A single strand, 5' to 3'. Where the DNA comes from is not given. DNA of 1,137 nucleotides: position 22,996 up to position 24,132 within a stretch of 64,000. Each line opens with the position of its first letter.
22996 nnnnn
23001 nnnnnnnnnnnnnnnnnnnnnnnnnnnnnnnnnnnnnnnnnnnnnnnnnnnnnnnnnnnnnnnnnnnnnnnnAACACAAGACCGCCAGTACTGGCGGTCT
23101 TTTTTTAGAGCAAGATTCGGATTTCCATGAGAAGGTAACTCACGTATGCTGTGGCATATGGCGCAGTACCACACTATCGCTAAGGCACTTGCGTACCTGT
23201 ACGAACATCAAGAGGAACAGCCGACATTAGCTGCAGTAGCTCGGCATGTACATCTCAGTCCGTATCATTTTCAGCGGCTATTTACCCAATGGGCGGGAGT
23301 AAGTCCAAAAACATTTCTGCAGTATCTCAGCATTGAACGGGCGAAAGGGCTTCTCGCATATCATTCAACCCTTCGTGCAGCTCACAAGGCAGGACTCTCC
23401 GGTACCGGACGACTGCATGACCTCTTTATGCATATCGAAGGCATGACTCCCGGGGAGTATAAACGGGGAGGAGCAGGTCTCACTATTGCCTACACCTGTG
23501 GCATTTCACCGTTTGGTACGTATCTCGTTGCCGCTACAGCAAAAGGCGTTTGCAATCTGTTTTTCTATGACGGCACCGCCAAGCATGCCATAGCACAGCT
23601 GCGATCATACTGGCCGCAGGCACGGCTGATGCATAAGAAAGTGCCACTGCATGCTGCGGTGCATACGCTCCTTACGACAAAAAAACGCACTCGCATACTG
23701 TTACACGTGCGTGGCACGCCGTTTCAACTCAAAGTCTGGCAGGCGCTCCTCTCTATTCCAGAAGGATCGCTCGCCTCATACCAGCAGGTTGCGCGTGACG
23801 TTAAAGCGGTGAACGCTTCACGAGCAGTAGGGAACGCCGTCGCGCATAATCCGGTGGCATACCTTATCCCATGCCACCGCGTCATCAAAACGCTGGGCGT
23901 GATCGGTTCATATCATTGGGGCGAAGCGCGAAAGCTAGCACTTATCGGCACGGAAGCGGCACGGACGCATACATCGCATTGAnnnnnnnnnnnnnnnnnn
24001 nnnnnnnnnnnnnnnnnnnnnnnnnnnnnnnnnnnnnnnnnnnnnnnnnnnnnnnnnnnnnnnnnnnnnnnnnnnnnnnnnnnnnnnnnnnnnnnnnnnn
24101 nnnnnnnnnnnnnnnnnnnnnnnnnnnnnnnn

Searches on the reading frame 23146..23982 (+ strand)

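Call 95: search_protein_families(library=pfam, proteins=[window:23146-23982:+], max_evalue=0.001)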
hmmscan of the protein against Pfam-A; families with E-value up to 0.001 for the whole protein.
window:23146-23982:+ (278 aa): 3 families
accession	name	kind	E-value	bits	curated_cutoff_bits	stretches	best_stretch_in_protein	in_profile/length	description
PF01035.26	DNA_binding_1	-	7e-27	93.5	27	1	192-271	1-80/81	6-O-methylguanine DNA methyltransferase, DNA binding domain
PF12833.13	HTH_18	-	1.5e-15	57.7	33.6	1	32-107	2-79/80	Helix-turn-helix domain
PF00165.29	HTH_AraC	-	3.4e-10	40.2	26.6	1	27-59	10-42/42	Bacterial regulatory helix-turn-helix proteins, AraC family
